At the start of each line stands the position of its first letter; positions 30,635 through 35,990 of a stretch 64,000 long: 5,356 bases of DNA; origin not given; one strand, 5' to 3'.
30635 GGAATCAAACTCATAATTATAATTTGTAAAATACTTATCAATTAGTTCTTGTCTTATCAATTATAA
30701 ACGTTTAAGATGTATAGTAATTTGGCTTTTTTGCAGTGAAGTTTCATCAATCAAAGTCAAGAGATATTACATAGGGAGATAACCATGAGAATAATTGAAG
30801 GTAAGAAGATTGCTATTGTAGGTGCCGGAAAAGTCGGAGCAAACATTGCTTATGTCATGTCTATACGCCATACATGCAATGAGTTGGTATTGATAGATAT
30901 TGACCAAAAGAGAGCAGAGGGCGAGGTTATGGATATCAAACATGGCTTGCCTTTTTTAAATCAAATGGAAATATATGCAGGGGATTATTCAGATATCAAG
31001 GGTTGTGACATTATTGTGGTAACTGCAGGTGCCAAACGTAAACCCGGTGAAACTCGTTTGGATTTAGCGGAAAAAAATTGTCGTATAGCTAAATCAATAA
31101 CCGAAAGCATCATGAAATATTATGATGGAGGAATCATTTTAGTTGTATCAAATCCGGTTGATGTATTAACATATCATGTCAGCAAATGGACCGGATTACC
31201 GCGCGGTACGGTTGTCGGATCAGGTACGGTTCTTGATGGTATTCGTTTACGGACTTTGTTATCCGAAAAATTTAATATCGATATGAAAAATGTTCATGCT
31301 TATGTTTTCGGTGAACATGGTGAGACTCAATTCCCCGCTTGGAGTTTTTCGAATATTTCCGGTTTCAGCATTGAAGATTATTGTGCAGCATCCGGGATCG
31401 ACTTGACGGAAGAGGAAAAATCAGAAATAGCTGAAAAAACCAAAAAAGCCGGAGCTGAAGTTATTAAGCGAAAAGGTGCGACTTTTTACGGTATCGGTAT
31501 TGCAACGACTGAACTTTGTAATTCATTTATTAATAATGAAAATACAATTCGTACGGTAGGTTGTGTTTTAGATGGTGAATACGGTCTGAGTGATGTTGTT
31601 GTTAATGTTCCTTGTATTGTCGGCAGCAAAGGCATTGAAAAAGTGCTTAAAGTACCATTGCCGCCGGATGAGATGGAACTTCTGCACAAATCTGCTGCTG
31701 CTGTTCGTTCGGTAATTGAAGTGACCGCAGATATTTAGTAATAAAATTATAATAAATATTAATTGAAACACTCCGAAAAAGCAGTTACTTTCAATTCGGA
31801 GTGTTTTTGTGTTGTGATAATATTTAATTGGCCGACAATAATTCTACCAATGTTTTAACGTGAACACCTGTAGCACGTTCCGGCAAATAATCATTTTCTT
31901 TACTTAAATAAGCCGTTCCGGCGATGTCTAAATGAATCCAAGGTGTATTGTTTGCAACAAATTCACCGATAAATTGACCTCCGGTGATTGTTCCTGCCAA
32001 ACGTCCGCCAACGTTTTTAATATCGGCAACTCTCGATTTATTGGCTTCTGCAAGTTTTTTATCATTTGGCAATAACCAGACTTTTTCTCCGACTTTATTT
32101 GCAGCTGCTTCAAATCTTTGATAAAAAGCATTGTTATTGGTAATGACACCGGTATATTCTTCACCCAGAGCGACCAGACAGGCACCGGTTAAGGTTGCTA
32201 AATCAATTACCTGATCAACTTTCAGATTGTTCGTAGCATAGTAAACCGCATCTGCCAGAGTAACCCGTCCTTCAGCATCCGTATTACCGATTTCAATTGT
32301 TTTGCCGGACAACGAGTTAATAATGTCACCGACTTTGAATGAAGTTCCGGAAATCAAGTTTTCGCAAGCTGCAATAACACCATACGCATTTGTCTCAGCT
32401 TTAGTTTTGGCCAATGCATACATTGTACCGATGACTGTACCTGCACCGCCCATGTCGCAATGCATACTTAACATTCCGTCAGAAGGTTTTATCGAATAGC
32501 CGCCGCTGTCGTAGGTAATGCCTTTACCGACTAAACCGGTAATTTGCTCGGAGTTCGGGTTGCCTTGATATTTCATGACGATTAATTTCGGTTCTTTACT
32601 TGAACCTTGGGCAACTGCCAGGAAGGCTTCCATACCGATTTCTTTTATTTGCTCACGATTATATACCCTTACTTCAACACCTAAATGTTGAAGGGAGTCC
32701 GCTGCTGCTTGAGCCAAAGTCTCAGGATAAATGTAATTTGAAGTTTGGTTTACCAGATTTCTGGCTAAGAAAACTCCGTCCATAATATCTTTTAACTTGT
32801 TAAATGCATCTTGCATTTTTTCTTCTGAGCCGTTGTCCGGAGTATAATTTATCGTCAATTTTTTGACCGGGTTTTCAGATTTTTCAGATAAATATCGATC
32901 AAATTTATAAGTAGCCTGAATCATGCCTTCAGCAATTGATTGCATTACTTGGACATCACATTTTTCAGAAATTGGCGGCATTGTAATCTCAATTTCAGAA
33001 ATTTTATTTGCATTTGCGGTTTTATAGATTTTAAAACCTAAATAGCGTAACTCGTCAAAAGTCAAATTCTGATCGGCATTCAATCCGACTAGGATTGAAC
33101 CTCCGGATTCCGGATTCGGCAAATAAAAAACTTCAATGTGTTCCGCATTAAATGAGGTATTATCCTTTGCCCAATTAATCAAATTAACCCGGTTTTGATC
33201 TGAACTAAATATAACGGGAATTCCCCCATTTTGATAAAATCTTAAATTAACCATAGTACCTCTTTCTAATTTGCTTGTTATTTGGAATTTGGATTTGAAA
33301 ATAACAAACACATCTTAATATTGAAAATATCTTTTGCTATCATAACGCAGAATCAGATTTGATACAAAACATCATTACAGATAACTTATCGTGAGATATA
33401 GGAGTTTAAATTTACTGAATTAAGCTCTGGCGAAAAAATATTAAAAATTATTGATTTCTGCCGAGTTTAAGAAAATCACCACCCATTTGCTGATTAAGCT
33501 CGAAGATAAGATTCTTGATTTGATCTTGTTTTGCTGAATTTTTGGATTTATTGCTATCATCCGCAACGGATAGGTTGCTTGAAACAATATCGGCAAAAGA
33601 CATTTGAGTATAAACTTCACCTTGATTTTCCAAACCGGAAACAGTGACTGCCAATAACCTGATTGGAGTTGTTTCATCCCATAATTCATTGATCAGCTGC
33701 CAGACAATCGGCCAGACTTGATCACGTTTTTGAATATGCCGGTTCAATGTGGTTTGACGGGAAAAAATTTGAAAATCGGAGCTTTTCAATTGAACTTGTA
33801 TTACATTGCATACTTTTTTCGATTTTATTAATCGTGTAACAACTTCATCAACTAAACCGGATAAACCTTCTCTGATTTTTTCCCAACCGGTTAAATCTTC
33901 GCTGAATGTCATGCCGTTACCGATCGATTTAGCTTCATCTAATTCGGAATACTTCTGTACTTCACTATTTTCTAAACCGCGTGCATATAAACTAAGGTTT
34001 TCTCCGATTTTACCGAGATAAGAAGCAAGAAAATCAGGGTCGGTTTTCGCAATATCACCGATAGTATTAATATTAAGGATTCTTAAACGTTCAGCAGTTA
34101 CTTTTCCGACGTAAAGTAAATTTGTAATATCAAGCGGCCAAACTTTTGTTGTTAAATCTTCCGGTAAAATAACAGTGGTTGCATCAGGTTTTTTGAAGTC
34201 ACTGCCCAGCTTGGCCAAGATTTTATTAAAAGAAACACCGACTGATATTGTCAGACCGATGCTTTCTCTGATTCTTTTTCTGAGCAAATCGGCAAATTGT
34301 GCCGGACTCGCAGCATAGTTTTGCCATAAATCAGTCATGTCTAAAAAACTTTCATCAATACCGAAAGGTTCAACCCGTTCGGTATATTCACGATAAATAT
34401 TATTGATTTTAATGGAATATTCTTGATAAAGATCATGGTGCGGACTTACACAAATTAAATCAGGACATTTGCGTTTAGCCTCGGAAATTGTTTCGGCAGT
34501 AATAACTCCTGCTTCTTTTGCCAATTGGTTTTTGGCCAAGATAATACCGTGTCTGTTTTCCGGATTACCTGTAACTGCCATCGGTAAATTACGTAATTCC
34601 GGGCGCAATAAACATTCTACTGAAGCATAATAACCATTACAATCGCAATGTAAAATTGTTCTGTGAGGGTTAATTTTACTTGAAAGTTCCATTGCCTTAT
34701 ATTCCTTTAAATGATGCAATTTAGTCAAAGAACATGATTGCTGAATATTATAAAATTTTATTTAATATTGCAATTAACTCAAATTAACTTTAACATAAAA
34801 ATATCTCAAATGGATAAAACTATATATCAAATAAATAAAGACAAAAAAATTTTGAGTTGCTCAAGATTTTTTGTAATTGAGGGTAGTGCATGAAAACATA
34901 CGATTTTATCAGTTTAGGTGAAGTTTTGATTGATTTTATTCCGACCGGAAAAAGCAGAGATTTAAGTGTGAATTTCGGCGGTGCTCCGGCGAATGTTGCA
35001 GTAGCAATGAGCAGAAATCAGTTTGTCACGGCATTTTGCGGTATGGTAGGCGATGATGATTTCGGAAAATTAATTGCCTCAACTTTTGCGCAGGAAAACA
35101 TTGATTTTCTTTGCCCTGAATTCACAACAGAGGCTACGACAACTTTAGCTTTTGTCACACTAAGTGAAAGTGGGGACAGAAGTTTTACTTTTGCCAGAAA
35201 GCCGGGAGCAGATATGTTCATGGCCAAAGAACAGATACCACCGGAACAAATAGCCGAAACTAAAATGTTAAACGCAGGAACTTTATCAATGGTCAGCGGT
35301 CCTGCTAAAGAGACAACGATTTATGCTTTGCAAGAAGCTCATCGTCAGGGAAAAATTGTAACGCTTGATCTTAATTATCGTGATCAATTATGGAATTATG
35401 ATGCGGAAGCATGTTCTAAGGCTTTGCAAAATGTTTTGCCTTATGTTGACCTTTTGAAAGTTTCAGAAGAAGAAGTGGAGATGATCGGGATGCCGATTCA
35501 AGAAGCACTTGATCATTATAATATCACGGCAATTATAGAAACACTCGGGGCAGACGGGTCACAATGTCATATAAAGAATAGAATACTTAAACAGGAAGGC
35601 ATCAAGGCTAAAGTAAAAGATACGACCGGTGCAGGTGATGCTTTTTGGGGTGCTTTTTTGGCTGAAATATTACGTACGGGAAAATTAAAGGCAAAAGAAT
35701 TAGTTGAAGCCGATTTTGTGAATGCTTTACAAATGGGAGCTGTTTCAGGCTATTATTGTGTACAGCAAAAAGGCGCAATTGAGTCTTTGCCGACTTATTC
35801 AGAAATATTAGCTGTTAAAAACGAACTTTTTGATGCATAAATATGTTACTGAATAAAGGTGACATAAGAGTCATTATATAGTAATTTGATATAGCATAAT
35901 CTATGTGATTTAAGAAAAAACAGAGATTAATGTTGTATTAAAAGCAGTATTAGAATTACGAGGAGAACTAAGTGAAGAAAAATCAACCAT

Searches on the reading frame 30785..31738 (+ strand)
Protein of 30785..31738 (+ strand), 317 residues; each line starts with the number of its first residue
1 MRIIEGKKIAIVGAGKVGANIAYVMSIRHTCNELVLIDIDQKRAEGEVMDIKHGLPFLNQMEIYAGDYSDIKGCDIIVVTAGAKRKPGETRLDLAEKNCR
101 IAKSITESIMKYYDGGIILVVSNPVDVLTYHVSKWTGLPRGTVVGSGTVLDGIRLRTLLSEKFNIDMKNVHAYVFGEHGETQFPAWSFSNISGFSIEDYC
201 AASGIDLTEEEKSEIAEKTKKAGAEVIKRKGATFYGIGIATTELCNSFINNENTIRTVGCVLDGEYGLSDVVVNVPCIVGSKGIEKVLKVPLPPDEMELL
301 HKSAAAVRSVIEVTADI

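Call 67: search_protein_families(library=pfam, proteins=[window:30785-31738:+], max_evalue=0.000001)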
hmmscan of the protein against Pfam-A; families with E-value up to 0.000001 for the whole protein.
window:30785-31738:+ (317 aa): 2 families
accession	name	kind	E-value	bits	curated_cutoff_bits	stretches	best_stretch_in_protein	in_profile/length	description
PF00056.29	Ldh_1_N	-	1.3e-42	145.6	27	1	8-145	2-141/141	lactate/malate dehydrogenase, NAD binding domain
PF02866.23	Ldh_1_C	-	2.2e-37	129.1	22.6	1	148-312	1-168/174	lactate/malate dehydrogenase, alpha/beta C-terminal domain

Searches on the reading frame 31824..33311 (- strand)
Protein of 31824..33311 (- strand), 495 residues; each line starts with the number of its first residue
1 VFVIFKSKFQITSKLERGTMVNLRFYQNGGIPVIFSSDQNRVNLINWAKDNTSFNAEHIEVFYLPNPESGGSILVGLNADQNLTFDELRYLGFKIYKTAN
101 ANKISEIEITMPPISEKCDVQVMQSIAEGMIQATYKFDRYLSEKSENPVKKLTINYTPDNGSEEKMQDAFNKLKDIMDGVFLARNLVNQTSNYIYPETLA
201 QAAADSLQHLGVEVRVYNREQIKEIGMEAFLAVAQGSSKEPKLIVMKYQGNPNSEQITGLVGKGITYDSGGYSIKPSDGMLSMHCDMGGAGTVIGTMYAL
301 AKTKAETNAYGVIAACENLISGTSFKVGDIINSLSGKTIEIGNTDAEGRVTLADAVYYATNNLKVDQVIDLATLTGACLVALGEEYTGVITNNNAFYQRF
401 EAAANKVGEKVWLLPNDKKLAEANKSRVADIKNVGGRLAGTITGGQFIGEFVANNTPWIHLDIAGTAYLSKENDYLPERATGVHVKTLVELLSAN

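Call 67: search_protein_families(library=pfam, proteins=[window:31824-33311:-], max_evalue=0.000001)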
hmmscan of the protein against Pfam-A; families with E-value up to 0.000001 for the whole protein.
window:31824-33311:- (495 aa): 2 families
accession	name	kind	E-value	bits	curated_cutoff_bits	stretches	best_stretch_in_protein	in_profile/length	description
PF00883.26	Peptidase_M17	-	5.5e-116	387.6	25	1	182-489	2-310/310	Cytosol aminopeptidase family, catalytic domain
PF02789.23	Peptidase_M17_N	-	1.8e-09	38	23.4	1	62-144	42-129/129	Cytosol aminopeptidase family, N-terminal domain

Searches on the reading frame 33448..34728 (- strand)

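Call 67: search_protein_families(library=pfam, proteins=[window:33448-34728:-], max_evalue=0.000001)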
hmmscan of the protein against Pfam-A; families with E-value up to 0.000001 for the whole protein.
window:33448-34728:- (426 aa): 2 families
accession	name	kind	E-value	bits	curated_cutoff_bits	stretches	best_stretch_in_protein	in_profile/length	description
PF00817.25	IMS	-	2.6e-42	144.6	23.2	1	28-177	1-148/148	impB/mucB/samB family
PF11799.13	IMS_C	-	6.1e-24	85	20.7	1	267-371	2-104/109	impB/mucB/samB family C-terminal domain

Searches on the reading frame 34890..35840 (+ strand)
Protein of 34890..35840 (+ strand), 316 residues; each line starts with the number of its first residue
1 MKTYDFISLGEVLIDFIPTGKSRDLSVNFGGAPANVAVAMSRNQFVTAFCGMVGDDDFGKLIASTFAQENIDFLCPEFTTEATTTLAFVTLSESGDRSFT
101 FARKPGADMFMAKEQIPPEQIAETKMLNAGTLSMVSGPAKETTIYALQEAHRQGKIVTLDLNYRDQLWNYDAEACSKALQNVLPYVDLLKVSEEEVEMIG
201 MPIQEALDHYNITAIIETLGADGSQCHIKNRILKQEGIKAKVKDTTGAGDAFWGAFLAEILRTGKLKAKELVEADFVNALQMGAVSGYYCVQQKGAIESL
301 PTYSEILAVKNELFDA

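Call 67: search_protein_families(library=pfam, proteins=[window:34890-35840:+], max_evalue=0.000001)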
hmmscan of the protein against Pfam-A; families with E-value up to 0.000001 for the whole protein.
window:34890-35840:+ (316 aa): 1 family
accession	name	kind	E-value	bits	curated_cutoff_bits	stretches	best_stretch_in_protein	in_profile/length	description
PF00294.29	PfkB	-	9.6e-49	166.8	25.8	1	8-302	6-301/302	pfkB family carbohydrate kinase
